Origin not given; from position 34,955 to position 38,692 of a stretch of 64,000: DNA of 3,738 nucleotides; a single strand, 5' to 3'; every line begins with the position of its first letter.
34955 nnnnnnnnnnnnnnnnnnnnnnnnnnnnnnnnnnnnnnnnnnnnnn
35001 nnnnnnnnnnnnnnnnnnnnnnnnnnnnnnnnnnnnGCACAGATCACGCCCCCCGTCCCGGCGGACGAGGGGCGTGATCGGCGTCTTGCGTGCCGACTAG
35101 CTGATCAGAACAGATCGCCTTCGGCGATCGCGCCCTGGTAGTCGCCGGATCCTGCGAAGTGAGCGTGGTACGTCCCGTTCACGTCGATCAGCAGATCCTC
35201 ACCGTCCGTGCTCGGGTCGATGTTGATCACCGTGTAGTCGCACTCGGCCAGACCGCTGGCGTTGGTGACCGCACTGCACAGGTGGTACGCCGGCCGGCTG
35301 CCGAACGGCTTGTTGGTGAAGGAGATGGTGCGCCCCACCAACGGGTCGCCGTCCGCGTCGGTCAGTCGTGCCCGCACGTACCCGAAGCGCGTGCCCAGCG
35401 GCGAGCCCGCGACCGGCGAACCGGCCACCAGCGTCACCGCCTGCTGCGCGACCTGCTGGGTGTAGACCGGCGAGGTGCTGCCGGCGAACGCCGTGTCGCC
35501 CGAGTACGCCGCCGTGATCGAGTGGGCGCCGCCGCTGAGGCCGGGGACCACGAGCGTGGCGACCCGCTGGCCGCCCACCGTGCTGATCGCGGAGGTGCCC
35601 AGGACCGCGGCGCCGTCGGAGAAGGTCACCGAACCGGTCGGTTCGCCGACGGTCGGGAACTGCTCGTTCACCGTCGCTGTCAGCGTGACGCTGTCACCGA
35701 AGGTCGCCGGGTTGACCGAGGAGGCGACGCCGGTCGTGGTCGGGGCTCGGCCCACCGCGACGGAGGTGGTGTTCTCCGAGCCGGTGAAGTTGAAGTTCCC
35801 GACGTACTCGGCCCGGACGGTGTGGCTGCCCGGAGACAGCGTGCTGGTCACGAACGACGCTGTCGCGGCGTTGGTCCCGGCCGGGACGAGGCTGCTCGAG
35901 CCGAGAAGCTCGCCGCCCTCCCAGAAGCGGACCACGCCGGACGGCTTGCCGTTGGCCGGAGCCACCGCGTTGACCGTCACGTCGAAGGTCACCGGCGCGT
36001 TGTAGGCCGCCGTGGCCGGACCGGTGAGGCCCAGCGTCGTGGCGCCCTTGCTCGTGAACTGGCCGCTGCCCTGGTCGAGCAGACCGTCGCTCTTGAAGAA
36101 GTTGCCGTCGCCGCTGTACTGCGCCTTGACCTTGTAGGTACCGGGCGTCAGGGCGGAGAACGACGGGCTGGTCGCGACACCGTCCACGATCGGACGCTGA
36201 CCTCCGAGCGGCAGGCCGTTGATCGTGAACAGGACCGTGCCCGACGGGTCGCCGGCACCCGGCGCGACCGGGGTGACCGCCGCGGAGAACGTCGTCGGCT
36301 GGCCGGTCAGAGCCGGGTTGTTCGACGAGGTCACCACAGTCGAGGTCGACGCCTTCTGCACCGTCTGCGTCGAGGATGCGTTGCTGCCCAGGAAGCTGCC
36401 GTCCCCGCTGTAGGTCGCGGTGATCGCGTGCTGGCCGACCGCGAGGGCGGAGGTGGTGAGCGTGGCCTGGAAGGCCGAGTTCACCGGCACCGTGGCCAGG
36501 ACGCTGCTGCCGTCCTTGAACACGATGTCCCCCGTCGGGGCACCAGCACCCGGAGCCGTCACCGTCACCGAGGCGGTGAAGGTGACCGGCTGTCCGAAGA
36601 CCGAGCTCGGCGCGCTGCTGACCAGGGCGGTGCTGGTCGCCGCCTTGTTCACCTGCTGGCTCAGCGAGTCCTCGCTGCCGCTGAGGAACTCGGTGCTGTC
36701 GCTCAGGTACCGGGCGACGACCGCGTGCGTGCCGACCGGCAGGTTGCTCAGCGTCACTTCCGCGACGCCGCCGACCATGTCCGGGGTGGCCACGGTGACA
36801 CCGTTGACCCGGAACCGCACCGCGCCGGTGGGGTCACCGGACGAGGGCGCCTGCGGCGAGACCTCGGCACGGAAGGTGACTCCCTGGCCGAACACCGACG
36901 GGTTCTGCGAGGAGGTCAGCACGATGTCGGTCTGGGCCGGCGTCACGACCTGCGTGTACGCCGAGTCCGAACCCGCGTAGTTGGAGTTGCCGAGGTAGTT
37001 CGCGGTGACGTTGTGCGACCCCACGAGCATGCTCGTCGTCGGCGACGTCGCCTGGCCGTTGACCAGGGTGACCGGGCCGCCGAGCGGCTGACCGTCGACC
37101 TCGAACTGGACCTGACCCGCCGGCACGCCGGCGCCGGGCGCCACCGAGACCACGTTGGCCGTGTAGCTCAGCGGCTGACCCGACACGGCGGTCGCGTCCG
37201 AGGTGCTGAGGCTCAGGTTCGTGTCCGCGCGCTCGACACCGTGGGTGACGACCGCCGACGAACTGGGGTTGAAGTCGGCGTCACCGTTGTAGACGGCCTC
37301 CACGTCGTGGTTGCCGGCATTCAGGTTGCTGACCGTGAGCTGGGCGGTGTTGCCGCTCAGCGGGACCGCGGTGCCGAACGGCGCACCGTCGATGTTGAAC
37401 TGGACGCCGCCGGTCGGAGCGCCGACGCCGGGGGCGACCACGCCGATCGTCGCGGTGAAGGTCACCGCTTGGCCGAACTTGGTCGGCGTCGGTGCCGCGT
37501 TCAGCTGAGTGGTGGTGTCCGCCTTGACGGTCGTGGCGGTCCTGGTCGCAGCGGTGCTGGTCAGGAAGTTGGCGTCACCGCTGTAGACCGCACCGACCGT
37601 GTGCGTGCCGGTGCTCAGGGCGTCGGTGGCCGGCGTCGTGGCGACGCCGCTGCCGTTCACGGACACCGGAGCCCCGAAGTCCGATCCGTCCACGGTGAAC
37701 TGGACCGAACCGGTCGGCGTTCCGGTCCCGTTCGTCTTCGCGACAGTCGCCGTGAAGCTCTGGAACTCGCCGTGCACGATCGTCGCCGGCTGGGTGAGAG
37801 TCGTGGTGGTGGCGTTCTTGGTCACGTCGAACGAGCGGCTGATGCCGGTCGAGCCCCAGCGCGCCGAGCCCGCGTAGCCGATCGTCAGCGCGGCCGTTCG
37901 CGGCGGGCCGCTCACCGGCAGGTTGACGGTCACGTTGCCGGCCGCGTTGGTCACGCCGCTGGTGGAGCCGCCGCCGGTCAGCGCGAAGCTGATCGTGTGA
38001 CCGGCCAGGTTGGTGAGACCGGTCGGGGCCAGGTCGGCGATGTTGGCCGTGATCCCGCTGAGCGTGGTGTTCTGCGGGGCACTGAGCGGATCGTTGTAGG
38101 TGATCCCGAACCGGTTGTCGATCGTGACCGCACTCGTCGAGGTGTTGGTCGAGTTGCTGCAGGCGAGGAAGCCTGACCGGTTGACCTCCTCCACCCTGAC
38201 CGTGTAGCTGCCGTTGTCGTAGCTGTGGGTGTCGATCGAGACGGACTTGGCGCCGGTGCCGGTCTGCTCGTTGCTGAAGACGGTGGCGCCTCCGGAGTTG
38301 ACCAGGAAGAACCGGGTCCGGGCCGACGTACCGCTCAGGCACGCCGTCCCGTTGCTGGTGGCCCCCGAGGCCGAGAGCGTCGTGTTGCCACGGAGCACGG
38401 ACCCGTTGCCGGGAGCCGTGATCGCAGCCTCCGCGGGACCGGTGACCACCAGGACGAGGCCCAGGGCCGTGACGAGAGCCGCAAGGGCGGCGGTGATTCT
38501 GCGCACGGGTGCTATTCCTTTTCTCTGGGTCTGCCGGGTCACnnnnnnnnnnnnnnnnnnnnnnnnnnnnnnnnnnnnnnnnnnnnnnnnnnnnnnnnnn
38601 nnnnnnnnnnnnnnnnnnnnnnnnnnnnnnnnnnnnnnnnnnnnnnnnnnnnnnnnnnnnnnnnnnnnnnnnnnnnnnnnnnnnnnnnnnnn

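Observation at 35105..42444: Operon of two giant paralogous Ig-stalk proteins with different tips and no cell-wall anchor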

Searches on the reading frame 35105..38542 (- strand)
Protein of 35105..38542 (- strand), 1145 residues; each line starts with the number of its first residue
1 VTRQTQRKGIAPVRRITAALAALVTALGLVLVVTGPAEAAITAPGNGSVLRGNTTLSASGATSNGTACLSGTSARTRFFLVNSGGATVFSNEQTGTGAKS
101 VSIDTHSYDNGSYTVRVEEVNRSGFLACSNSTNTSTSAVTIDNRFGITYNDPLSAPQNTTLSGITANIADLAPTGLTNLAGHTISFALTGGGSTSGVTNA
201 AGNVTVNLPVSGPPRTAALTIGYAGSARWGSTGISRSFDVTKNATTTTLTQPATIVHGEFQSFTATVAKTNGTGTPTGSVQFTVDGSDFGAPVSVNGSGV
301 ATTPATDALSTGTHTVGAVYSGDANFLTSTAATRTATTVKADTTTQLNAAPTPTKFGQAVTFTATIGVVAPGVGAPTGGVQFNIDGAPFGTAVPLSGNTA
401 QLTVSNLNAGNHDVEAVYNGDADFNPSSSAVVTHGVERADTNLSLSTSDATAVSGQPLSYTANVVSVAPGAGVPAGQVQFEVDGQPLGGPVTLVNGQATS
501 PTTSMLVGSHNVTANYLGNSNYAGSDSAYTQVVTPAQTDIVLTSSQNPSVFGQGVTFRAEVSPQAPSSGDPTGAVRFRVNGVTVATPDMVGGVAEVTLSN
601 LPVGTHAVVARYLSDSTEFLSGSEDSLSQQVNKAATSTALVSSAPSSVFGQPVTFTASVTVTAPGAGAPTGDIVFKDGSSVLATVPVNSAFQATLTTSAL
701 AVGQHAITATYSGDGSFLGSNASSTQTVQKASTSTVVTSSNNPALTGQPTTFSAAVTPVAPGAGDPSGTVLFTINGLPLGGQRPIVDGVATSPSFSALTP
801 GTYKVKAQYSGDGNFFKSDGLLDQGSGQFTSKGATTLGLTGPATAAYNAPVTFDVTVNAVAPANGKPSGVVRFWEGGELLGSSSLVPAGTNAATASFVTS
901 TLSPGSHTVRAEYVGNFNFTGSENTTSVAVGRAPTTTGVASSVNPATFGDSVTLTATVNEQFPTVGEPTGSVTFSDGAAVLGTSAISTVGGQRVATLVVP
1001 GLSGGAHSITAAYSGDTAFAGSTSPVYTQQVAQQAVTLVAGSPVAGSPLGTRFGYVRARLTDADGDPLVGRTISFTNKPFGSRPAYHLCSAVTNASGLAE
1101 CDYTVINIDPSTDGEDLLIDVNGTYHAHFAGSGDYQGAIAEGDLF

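Call 5: search_protein_families(library=pfam, proteins=[window:35105-38542:-], max_evalue=0.01)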
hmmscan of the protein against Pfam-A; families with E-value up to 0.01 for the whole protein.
window:35105-38542:- (1145 aa): 4 families
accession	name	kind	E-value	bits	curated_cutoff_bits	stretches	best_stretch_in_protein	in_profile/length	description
PF16640.11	Big_3_5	-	9.5e-128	417.5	35.5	8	642-728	3-87/88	Bacterial Ig-like domain (group 3)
PF17996.7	CE2_N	-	5.1e-05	23.7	27.9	0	380-424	44-88/108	Carbohydrate esterase 2 N-terminal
PF16967.11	TcfC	-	0.0014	18.6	29.4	0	102-121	35-54/68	E-set like domain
PF08308.17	PEGA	-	0.0073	16.6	20.8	0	283-332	5-55/71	PEGA domain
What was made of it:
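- On Big_3_5 (PF16640) repeat proteins: The cut-off is 35.5 bits (call 5).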

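Call 6: search_protein_families(library=ncbifam, proteins=[window:35105-38542:-], max_evalue=0.01)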
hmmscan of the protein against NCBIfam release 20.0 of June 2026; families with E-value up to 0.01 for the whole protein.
window:35105-38542:- (1145 aa): 0 families

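Call 73: search_solved_structures(query=window:35105-38506:-, max_evalue=0.01)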
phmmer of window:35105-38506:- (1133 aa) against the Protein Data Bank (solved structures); distinct sequences matched with E-value up to 0.01: 0.

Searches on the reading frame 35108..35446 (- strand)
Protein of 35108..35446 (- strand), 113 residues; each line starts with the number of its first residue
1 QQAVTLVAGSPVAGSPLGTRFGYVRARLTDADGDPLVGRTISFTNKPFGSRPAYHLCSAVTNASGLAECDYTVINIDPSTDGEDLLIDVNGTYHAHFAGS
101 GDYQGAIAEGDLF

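Call 15: search_protein_families(library=pfam, proteins=[window:35108-35446:-], max_evalue=1)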
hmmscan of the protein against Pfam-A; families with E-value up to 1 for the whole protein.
seq(113 aa): 2 families
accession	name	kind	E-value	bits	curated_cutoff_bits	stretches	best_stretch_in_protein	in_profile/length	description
PF02369.22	Big_1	-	0.0053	17.3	34.9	1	24-73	21-68/93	Bacterial Ig-like domain (group 1)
PF13620.12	CarboxypepD_reg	-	0.11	13.3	32.3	1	24-65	2-38/82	Carboxypeptidase regulatory-like domain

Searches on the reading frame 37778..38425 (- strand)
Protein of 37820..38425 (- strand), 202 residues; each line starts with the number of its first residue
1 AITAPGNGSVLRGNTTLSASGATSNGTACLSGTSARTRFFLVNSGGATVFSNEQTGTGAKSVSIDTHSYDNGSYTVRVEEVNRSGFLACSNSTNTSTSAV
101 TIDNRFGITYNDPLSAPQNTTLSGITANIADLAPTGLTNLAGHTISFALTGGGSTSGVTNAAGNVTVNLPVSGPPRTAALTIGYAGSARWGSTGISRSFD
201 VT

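Call 15: search_protein_families(library=pfam, proteins=[window:37820-38425:-], max_evalue=1)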
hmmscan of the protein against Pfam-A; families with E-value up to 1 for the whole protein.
seq(202 aa): 3 families
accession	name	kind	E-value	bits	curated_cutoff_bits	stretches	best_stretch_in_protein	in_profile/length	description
PF18962.6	Por_Secre_tail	-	0.0033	18.1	27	1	40-82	25-66/75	Secretion system C-terminal sorting domain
PF17957.7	Big_7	-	0.04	15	24.1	1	1-78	4-70/70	Bacterial Ig domain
PF11589.14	DUF3244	-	0.083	13.3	25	1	43-80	48-85/96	Domain of unknown function (DUF3244)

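Call 31: find_homologous_proteins(query=window:37820-38425:-)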
Query seq(202 aa): 637 candidates shared short words with the query, none scored E <= 0.001.

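Call 85: find_related_loci(query=A5, collection=metagenome_contigs, flank=10000)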
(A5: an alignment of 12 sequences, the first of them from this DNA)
Query A5 (216 aa) in metagenome_contigs; peptide patterns used: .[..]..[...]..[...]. (x = any residue, [..] = any of these).
48 stretches matched a pattern; 11 encode a relative of the query (tblastn E <= 1e-3); 11 distinct loci.
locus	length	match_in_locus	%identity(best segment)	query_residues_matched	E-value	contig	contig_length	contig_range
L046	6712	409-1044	49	2-216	3e-55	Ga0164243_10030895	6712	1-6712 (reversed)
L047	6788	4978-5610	46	2-216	3e-49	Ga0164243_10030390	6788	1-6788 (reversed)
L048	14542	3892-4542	42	2-216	6e-37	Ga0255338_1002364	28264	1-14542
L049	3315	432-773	32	4-126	1e-5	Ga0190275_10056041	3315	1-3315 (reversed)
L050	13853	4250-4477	30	4-85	2e-5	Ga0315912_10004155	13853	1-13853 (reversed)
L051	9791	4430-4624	38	27-90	1e-4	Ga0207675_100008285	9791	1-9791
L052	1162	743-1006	33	1-104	9e-5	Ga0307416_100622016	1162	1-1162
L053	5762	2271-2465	38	27-90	1e-4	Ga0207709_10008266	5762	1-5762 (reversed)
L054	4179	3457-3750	31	27-126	1e-4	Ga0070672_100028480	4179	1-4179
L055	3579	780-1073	31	27-126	1e-4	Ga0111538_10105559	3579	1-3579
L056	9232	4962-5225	27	35-126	2e-4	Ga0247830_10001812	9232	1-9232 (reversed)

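Call 88: search_protein_families(library=pfam, proteins=[L050:4037-6082:+, L055:591-3401:+, L049:219-2243:+], max_evalue=0.01)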
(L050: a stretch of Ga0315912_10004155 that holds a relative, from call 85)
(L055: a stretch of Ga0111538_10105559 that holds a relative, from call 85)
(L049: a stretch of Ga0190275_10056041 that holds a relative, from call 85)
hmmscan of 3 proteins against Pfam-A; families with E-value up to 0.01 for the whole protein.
L050:4037-6082:+ (681 aa): 6 families
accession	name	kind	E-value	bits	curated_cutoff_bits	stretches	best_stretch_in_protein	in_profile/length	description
PF17957.7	Big_7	-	2.5e-35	121.3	24.1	2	167-233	1-69/70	Bacterial Ig domain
PF14099.13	Polysacc_lyase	-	4.6e-20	72.8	29.9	1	427-611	20-197/210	Polysaccharide lyase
PF19077.6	Big_13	-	7.9e-10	39.6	27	1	204-252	50-100/102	Bacterial Ig-like domain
PF13750.12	Big_3_3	-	6.2e-06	26.4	27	0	125-194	6-76/157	Bacterial Ig-like domain (group 3)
PF12245.14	Big_3_2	-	0.00017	22.2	23.3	1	83-159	34-121/122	Bacterial Ig-like domain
PF07495.19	Y_Y_Y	-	0.0015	18.8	26.6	0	113-159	16-63/65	Y_Y_Y domain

L055:591-3401:+ (936 aa): 5 families
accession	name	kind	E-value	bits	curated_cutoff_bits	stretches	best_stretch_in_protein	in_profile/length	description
PF17957.7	Big_7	-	4.5e-27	94.9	24.1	2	144-210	1-69/70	Bacterial Ig domain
PF19077.6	Big_13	-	2.4e-09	38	27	2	171-230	38-100/102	Bacterial Ig-like domain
PF12245.14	Big_3_2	-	5.6e-05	23.8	23.3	1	69-135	43-121/122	Bacterial Ig-like domain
PF07495.19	Y_Y_Y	-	8.7e-05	22.8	26.6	0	101-131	29-59/65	Y_Y_Y domain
PF00041.27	fn3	-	0.00045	20.8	25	0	52-129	13-79/84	Fibronectin type III domain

L049:219-2243:+ (674 aa): 8 families
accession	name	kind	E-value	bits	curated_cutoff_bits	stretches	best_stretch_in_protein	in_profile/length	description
PF17957.7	Big_7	-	3.4e-37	127.4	24.1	3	168-234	1-69/70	Bacterial Ig domain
PF14099.13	Polysacc_lyase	-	4.3e-20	72.9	29.9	1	424-605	23-197/210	Polysaccharide lyase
PF19077.6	Big_13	-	6.5e-12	46.3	27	2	205-253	50-100/102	Bacterial Ig-like domain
PF13750.12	Big_3_3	-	3.2e-09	37.1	27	1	125-195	6-76/157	Bacterial Ig-like domain (group 3)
PF12245.14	Big_3_2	-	8e-06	26.5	23.3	1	83-159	34-121/122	Bacterial Ig-like domain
PF06832.18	BiPBP_C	-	0.0013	19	26.8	0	164-249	6-88/90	Penicillin-Binding Protein C-terminus Family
PF07495.19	Y_Y_Y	-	0.0062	16.9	26.6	0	113-159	16-63/65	Y_Y_Y domain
PF06439.18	3keto-disac_hyd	-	0.0082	16.6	26.8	0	539-582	116-154/187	3-keto-disaccharide hydrolase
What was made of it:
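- Big_7-type Ig domains also occur in polysaccharide lyases (call 88).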
